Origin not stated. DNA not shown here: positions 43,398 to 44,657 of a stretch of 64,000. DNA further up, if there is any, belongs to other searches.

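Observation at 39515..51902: Six-gene, 12.4-kb signalling operon joining a branched His-Asp-His-Asp phosphorelay to c-di-GMP modules and a lipid-kinase-like gene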

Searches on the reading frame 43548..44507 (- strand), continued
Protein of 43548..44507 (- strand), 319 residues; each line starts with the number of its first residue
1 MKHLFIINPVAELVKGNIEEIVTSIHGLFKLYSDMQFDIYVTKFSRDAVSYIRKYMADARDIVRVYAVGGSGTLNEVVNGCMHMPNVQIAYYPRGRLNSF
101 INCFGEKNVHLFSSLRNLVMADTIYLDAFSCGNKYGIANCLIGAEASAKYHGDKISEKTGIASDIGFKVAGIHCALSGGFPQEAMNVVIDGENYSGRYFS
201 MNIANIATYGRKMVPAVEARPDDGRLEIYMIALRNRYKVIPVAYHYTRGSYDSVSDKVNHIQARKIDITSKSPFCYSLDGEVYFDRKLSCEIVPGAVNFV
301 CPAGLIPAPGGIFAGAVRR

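Call 42: find_homologous_proteins(query=window:43548-44507:-, max_evalue=1e-20)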
Query window:43548-44507:- (319 aa): 107 proteins with E <= 1e-20 among 989 candidates.
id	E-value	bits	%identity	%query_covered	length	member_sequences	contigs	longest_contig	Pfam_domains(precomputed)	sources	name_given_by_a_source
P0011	2.1e-210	716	100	99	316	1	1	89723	PF00781.30,PF19279.5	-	-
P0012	9.6e-84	300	45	96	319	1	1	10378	PF00781.30,PF19279.5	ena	-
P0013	2.3e-77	279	43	97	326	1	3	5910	PF00781.30,PF19279.5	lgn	-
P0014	4.9e-75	271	42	96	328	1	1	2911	PF00781.30,PF19279.5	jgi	jgi:diacylglycerol kinase family enzyme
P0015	3.0e-69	252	39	96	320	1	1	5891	PF00781.30,PF19279.5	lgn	-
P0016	4.0e-69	252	38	96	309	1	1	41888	PF00781.30,PF19279.5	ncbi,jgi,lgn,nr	ncbi:MAG: hypothetical protein LBT31_01975 [Synergistaceae bacterium]|jgi:diacylglycerol kinase fami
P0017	4.0e-69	252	40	95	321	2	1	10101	PF00781.30,PF19279.5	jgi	-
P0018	4.9e-69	251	41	96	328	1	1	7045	PF00781.30,PF19279.5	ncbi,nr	ncbi:hypothetical protein LJC32_05765 [Oscillospiraceae bacterium OttesenSCG-928-F05]|nr:hypothetica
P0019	9.7e-68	247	40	99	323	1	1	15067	PF00781.30,PF19279.5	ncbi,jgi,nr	ncbi:MAG: hypothetical protein LBT68_01515 [Spirochaetales bacterium]|jgi:diacylglycerol kinase fami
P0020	1.9e-67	246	40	97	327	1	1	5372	PF00781.30,PF19279.5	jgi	jgi:diacylglycerol kinase family enzyme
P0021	4.3e-66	242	41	96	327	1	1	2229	PF00781.30,PF19279.5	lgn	-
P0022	9.4e-66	241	40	96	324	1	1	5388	PF00781.30,PF19279.5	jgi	jgi:diacylglycerol kinase family enzyme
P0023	1.8e-65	240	39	96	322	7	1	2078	PF00781.30,PF19279.5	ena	-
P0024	7.2e-65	238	39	96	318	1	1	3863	PF00781.30,PF19279.5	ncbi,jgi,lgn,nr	ncbi:MAG: hypothetical protein LBB83_01260 [Treponema sp.]|jgi:diacylglycerol kinase family enzyme|n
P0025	1.3e-64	237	37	95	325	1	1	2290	PF00781.30,PF19279.5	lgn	-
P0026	3.8e-63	232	39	97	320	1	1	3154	PF00781.30,PF19279.5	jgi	jgi:diacylglycerol kinase family enzyme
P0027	7.5e-63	231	39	96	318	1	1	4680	PF00781.30,PF19279.5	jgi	jgi:diacylglycerol kinase family enzyme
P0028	2.4e-62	230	36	96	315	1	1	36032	PF00781.30,PF19279.5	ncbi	-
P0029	2.1e-61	226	39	95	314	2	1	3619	PF00781.30,PF19279.5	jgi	jgi:diacylglycerol kinase family enzyme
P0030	2.3e-61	226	40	95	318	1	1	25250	PF00781.30,PF19279.5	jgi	jgi:diacylglycerol kinase family enzyme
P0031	2.4e-61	226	41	95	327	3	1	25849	PF00781.30,PF19279.5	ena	-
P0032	4.6e-61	225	39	97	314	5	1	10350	PF00781.30,PF19279.5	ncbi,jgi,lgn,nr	ncbi:MAG: hypothetical protein LBL64_06725 [Treponema sp.]|jgi:diacylglycerol kinase family enzyme|n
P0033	8.9e-60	221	38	97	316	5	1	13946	PF00781.30,PF19279.5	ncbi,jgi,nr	ncbi:MAG: hypothetical protein LBI90_00860 [Treponema sp.]|jgi:diacylglycerol kinase family enzyme|n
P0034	2.0e-59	220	39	97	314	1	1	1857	PF00781.30,PF19279.5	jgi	jgi:diacylglycerol kinase family enzyme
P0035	2.5e-59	220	38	95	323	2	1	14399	PF00781.30,PF19279.5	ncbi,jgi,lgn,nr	ncbi:MAG: hypothetical protein LBG07_05225 [Treponema sp.]|jgi:diacylglycerol kinase family enzyme|n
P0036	6.0e-59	218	38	95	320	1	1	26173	PF00781.30,PF19279.5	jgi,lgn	jgi:diacylglycerol kinase family enzyme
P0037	8.4e-59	218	36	96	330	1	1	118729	PF00781.30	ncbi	-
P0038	9.8e-59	218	38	96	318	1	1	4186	PF00781.30,PF19279.5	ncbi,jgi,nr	ncbi:MAG: hypothetical protein LBP80_05655 [Treponema sp.]|jgi:diacylglycerol kinase family enzyme|n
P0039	1.6e-58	217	36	96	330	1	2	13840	PF19279.5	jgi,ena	-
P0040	1.7e-58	217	36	96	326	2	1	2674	PF00781.30,PF19279.5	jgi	jgi:diacylglycerol kinase family enzyme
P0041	3.9e-58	216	38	95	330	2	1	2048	PF00781.30,PF19279.5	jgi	jgi:diacylglycerol kinase family enzyme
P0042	6.7e-58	215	37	95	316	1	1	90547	PF00781.30,PF19279.5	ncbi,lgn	-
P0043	1.1e-57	214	36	97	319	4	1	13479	PF00781.30,PF19279.5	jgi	jgi:diacylglycerol kinase (ATP)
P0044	1.2e-56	211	38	95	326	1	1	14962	PF00781.30,PF19279.5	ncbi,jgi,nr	ncbi:MAG: hypothetical protein LBQ81_05360 [Zoogloeaceae bacterium]|jgi:diacylglycerol kinase family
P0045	6.1e-56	208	35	95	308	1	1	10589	PF00781.30,PF19279.5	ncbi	-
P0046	1.0e-55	208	36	98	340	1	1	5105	PF19279.5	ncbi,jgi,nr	ncbi:MAG: hypothetical protein LBI31_07145 [Zoogloeaceae bacterium]|jgi:diacylglycerol kinase family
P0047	2.2e-55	207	38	95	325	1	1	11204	PF00781.30,PF19279.5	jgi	jgi:diacylglycerol kinase family enzyme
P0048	2.8e-55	206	38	95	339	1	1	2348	PF19279.5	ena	-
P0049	5.8e-55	205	37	95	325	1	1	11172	PF00781.30,PF19279.5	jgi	jgi:diacylglycerol kinase family enzyme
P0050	1.2e-54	204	37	96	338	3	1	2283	PF00781.30,PF19279.5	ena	-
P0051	1.4e-54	204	40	95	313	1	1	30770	PF00781.30,PF19279.5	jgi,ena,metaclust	metaclust:\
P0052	2.8e-54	203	36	96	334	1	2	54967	PF19279.5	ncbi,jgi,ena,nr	ncbi:MAG: hypothetical protein FWG81_00870 [Betaproteobacteria bacterium]|nr:hypothetical protein [B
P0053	5.2e-54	202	36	96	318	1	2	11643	PF00781.30,PF19279.5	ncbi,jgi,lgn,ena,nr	ncbi:MAG: hypothetical protein FWE05_13035 [Defluviitaleaceae bacterium]|nr:hypothetical protein [De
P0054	7.6e-54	202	36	95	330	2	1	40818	PF00781.30,PF19279.5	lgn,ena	-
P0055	5.0e-53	199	37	96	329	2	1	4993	PF19279.5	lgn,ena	-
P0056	2.8e-52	196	35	97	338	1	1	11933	PF19279.5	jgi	jgi:diacylglycerol kinase family enzyme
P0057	4.7e-52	196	36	95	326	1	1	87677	PF19279.5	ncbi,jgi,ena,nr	ncbi:MAG: hypothetical protein FWH15_04125 [Betaproteobacteria bacterium]|nr:hypothetical protein [B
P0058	5.0e-52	196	36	96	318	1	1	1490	PF00781.30,PF19279.5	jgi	jgi:YegS/Rv2252/BmrU family lipid kinase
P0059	2.3e-50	190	37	97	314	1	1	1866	PF19279.5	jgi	jgi:diacylglycerol kinase family enzyme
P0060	1.9e-47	181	32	96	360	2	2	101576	PF00781.30,PF19279.5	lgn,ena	-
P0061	8.4e-47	178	33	96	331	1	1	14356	PF00781.30,PF19279.5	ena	-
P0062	1.8e-46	177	37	95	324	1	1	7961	PF00781.30,PF19279.5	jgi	jgi:diacylglycerol kinase family enzyme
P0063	4.3e-46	176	34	96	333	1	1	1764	PF00781.30,PF19279.5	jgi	jgi:diacylglycerol kinase family enzyme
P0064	6.4e-46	176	34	96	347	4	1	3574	PF00781.30,PF19279.5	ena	-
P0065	8.5e-45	172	36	95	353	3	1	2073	PF00781.30,PF19279.5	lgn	-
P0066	3.2e-44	170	35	89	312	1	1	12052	PF00781.30,PF19279.5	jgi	jgi:YegS/Rv2252/BmrU family lipid kinase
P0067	3.6e-41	160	34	96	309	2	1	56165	PF00781.30,PF19279.5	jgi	-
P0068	3.8e-40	157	34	96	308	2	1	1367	PF00781.30,PF19279.5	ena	-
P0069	2.2e-39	154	35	96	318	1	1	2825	PF00781.30,PF19279.5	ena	-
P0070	2.4e-39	154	34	96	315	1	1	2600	PF00781.30,PF19279.5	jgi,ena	-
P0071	7.6e-39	152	31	95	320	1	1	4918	PF00781.30,PF19279.5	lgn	-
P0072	2.7e-37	147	30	96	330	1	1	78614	PF00781.30,PF19279.5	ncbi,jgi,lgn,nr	ncbi:MAG: hypothetical protein LBI19_01155 [Oscillospiraceae bacterium]|jgi:diacylglycerol kinase fa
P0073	3.4e-37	147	32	96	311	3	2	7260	PF00781.30,PF19279.5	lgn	-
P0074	2.8e-35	141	31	95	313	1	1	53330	PF00781.30,PF19279.5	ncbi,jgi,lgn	jgi:YegS/Rv2252/BmrU family lipid kinase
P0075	3.8e-35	140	32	95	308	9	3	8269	PF00781.30,PF19279.5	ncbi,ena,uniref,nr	ncbi:MAG TPA: YegS/Rv2252/BmrU family lipid kinase [Candidatus Scatomorpha intestinavium]|uniref:Yeg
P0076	3.0e-34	137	33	95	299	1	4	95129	PF00781.30,PF19279.5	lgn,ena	-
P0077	3.3e-34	137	33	95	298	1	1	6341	PF00781.30,PF19279.5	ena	-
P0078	2.4e-33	134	32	95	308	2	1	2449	PF00781.30,PF19279.5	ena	-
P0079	3.9e-33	134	29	98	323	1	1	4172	PF00781.30,PF19279.5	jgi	-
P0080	1.2e-32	132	31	99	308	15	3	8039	PF00781.30,PF19279.5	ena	-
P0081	6.2e-32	130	32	97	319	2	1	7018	PF00781.30,PF19279.5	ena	-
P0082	2.0e-31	128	31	95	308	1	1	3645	PF00781.30,PF19279.5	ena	-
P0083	9.1e-31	126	28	97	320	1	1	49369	PF00781.30,PF19279.5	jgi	jgi:diacylglycerol kinase family enzyme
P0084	1.4e-30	125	31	96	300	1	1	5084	PF00781.30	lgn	-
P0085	5.0e-30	123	28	95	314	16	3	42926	PF00781.30,PF19279.5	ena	-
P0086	6.2e-30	123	31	96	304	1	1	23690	PF00781.30,PF19279.5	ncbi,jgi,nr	ncbi:MAG: diacylglycerol kinase family lipid kinase [Oscillospiraceae bacterium]|jgi:YegS/Rv2252/Bmr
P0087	1.8e-29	122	29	95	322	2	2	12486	PF00781.30,PF19279.5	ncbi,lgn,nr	ncbi:MAG TPA: diacylglycerol kinase [Firmicutes bacterium]|nr:diacylglycerol kinase [Bacillota bacte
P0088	2.8e-29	121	30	97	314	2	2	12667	PF00781.30,PF19279.5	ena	-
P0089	3.4e-29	121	30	95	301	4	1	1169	PF00781.30,PF19279.5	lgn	-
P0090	9.4e-29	119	29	96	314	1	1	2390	PF00781.30,PF19279.5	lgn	-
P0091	2.1e-28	118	30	96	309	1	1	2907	PF00781.30,PF19279.5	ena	-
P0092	4.0e-28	117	29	96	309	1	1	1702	PF00781.30,PF19279.5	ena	-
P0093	5.9e-28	117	29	96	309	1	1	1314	PF00781.30,PF19279.5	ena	-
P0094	7.3e-28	116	29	96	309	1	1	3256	PF00781.30,PF19279.5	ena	-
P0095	9.9e-28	116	31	95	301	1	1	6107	PF00781.30,PF19279.5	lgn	-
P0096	1.5e-27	115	30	95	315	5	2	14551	PF00781.30,PF19279.5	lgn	-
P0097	2.7e-27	114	29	95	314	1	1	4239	PF00781.30,PF19279.5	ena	-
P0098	2.5e-26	111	30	96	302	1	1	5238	PF00781.30,PF19279.5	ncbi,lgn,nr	ncbi:MAG: diacylglycerol kinase family lipid kinase [Bacillota bacterium]|nr:diacylglycerol kinase f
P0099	3.2e-26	111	31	95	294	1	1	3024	PF00781.30,PF19279.5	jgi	jgi:YegS/Rv2252/BmrU family lipid kinase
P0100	4.1e-26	110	26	95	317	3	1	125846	PF00781.30,PF19279.5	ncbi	-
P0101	1.5e-25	109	30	95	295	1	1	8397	PF00781.30,PF19279.5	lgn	-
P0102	3.2e-25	108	29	95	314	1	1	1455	PF00781.30,PF19279.5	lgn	-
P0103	1.0e-24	106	27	97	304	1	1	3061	PF00781.30,PF19279.5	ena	-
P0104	6.0e-24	103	29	97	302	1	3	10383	PF00781.30,PF19279.5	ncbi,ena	-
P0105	1.1e-22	99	26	95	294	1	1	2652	PF00781.30,PF19279.5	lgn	-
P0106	1.1e-22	99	30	95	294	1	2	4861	PF00781.30,PF19279.5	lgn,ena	-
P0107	1.2e-22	99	27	95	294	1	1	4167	PF00781.30,PF19279.5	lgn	-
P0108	1.3e-22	99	30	95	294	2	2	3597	PF00781.30,PF19279.5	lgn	-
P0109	2.6e-22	98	31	95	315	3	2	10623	PF00781.30,PF19279.5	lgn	-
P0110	6.2e-22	97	29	95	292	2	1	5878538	PF00781.30,PF19279.5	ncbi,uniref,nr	ncbi:diacylglycerol kinase family lipid kinase [Clostridium sp. OS1-26]|uniref:diacylglycerol/lipid 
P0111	6.9e-22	97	28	95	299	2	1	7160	PF00781.30,PF19279.5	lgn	-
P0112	9.0e-22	96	28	95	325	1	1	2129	PF00781.30,PF19279.5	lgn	-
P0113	1.2e-21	96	29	95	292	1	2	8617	PF00781.30,PF19279.5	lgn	-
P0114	2.7e-21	95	29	95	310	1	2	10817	PF00781.30,PF19279.5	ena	-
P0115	2.7e-21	95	28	95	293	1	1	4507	PF00781.30,PF19279.5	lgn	-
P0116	2.8e-21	95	29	95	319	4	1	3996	PF00781.30,PF19279.5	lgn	-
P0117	8.2e-21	93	26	95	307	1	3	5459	PF00781.30,PF19279.5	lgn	-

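Call 44: find_encoding_contigs(protein=P0012, flank=10000, max_places=1)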
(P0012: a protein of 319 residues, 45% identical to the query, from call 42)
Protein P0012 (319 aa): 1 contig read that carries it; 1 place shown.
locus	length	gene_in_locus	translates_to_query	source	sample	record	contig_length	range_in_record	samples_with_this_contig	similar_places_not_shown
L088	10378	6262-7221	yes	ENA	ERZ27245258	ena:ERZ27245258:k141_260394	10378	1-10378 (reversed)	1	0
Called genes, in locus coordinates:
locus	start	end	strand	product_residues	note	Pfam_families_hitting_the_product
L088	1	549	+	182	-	?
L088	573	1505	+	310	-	PF00889:EF_TS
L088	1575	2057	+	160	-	PF03061:4HBT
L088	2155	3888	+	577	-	PF07833:Cu_amine_oxidN1, PF08239:SH3_3 (weak), PF03644:Glyco_hydro_85 (weak), PF00704:Glyco_hydro_18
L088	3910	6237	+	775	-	PF22673:MCP-like_PDC_1 (weak)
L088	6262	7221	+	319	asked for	PF00781:DAGK_cat, PF19279:YegS_C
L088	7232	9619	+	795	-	PF00512:HisKA, PF02518:HATPase_c, PF00072:Response_reg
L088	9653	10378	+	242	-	?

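Call 45: find_encoding_contigs(protein=P0016, flank=10000, max_places=1)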
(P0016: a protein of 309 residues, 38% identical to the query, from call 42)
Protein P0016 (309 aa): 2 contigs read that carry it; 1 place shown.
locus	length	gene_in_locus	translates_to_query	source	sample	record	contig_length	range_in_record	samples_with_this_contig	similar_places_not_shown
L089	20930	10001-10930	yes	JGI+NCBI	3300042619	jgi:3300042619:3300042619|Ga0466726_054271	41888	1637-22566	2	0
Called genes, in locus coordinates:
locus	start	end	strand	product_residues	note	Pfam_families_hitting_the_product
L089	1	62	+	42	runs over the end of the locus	-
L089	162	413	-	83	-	PF11731:Cdd1, PF14520:HHH_5 (weak)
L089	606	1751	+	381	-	PF00248:Aldo_ket_red, PF13746:Fer4_18 (faint), PF13187:Fer4_9, PF13534:Fer4_17 (weak)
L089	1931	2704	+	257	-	PF02463:SMC_N (faint), PF00005:ABC_tran, PF13166:AAA_13 (faint), PF13304:AAA_21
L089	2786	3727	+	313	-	PF00497:SBP_bac_3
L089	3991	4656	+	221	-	PF00528:BPD_transp_1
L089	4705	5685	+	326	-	PF00892:EamA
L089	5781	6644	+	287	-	PF01261:AP_endonuc_2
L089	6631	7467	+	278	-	PF01261:AP_endonuc_2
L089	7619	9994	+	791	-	PF00672:HAMP, PF01627:Hpt (weak)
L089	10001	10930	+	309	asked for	PF00781:DAGK_cat, PF19279:YegS_C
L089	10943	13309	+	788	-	PF00512:HisKA, PF02518:HATPase_c, PF00072:Response_reg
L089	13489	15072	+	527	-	PF13458:Peripla_BP_6, PF01094:ANF_receptor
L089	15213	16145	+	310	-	-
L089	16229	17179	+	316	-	PF02541:Ppx-GppA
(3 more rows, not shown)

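Call 46: find_encoding_contigs(protein=P0060, flank=10000, max_places=1)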
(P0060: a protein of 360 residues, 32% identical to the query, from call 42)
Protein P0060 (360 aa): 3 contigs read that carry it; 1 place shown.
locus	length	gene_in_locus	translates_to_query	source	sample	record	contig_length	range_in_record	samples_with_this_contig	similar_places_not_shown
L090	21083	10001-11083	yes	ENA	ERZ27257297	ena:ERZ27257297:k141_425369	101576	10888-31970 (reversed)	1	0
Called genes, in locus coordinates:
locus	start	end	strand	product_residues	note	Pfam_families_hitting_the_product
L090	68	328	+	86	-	PF21757:DUF6870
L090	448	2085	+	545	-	PF00239:Resolvase, PF07508:Recombinase, PF13408:Zn_ribbon_recom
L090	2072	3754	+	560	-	PF00239:Resolvase, PF07508:Recombinase, PF13408:Zn_ribbon_recom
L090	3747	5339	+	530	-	PF00239:Resolvase, PF07508:Recombinase, PF13408:Zn_ribbon_recom (weak)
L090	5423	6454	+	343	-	PF01471:PG_binding_1 (weak), PF09374:PG_binding_3 (faint), PF01471:PG_binding_1, PF01520:Amidase_3, PF01476:LysM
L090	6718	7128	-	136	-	PF01243:PNPOx_N, PF16242:Pyrid_ox_like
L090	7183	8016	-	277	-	PF20240:DUF6597, PF12833:HTH_18, PF00165:HTH_AraC (weak)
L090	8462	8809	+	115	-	-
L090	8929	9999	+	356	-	PF00072:Response_reg, PF13487:HD_5, PF01966:HD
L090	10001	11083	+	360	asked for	PF00781:DAGK_cat, PF19279:YegS_C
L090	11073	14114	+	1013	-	PF00512:HisKA, PF02518:HATPase_c, PF00072:Response_reg, PF01627:Hpt (faint)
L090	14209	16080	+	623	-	PF00884:Sulfatase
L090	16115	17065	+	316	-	PF00535:Glycos_transf_2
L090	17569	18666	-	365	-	PF00392:GntR, PF00532:Peripla_BP_1, PF13407:Peripla_BP_4, PF13377:Peripla_BP_3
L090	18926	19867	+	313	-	PF00528:BPD_transp_1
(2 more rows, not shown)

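Call 47: find_encoding_contigs(protein=P0072, flank=10000, max_places=1)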
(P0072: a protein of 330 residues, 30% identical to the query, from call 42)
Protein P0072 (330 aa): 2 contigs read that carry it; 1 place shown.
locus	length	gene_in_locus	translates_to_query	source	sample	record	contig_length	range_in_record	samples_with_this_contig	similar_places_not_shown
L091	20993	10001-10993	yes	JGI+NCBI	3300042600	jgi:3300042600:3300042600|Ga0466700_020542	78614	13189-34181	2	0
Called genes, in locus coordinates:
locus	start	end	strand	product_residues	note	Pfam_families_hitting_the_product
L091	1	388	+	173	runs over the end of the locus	-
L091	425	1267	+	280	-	PF00456:Transketolase_N, PF13292:DXP_synthase_N, PF09364:XFP_N (weak), PF00676:E1_dh, PF02775:TPP_enzyme_C (faint)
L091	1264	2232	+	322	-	PF02779:Transket_pyr, PF02780:Transketolase_C, PF22613:Transketolase_C_1 (weak)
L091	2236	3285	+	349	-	PF04015:DUF362, PF00037:Fer4 (faint), PF12797:Fer4_2 (faint), PF13237:Fer4_10 (faint), PF14697:Fer4_21 (faint), PF12838:Fer4_7 (faint)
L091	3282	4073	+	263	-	PF00288:GHMP_kinases_N, PF08544:GHMP_kinases_C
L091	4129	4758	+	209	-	PF09551:Spore_II_R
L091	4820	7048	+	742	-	PF01751:Toprim, PF01131:Topoisom_bac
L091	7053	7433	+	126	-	-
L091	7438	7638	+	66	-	-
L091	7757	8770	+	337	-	PF00072:Response_reg, PF13487:HD_5, PF01966:HD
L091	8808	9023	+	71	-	-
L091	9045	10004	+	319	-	PF22396:DUF6976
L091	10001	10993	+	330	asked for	PF00781:DAGK_cat, PF19279:YegS_C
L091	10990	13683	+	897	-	PF00512:HisKA, PF02518:HATPase_c, PF00072:Response_reg, PF01627:Hpt (faint)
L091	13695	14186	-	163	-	-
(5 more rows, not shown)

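Call 52: find_related_loci(query=A1, collection=metagenome_contigs, flank=9000)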
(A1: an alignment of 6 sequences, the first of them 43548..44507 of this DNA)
Query A1 (319 aa) in metagenome_contigs; peptide patterns used: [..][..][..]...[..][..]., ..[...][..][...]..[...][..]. (x = any residue, [..] = any of these).
600 stretches matched a pattern (row limit reached: there are more); 468 encode a relative of the query (tblastn E <= 1e-3); the best 80 are kept; 80 distinct loci.
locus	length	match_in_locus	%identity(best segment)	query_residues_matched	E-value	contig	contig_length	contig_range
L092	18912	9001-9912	42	1-305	2e-74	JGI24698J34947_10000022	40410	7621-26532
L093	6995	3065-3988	40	1-306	5e-74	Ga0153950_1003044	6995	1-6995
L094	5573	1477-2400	40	1-306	5e-74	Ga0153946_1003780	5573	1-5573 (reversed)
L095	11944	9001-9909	40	1-305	3e-72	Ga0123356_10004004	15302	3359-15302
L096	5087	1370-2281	39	1-305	2e-71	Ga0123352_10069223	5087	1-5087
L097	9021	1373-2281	40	1-305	2e-71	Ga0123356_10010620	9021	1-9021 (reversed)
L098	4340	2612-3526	38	1-305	7e-71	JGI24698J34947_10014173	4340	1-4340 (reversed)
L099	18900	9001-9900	38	1-302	3e-70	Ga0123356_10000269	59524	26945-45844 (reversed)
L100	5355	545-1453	38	1-305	5e-70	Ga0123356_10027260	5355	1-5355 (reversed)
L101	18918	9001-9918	37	1-305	6e-70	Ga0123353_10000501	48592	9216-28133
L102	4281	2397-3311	37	1-305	3e-69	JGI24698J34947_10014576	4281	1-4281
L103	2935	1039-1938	37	1-302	1e-69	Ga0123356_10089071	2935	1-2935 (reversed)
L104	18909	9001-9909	37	1-305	6e-69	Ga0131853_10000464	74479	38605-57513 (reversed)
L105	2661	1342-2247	39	1-303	1e-69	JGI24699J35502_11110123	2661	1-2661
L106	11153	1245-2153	38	1-305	2e-67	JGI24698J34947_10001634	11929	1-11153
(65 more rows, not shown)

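Call 73: predict_structure(alignment_id=A2)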
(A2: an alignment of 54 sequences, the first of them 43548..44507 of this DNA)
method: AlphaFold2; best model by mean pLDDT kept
length: 319 residues; sequences in the alignment: 54
mean_pLDDT: 93.2   pTM: 0.91
mean pLDDT of the five models: 93.2, 92.5, 92.1, 92.1, 91.2
residues with pLDDT >= 90: 276; 70-90: 29; 50-70: 8; < 50: 6
segments of 3 or more residues with pLDDT < 50: 314-319
pLDDT, mean of each block of 10 residues (from residue 1): 98 96 98 97 96 97 98 97 97 92 91 96 98 97 94 93 91 84 92 97 93 92 97 90 93 95 98 95 97 98 82 47
secondary structure, 60 per line:
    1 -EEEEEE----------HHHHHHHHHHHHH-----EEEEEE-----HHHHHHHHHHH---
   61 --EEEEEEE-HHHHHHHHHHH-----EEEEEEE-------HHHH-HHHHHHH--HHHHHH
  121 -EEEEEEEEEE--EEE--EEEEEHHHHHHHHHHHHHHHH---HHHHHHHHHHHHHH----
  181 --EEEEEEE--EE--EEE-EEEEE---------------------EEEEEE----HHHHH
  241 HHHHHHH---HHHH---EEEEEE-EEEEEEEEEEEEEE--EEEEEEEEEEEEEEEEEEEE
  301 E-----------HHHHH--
elements in order: E2-7 H18-30 E36-41 H47-57 E63-69 H71-81 E87-93 H101-104 H106-112 H115-120 E122-131 E134-136 E139-143 H144-159 H163-176 E183-189 E196-198 E200-204 E226-231 H236-247 H251-254 E258-263 E265-278 E281-301 H313-317
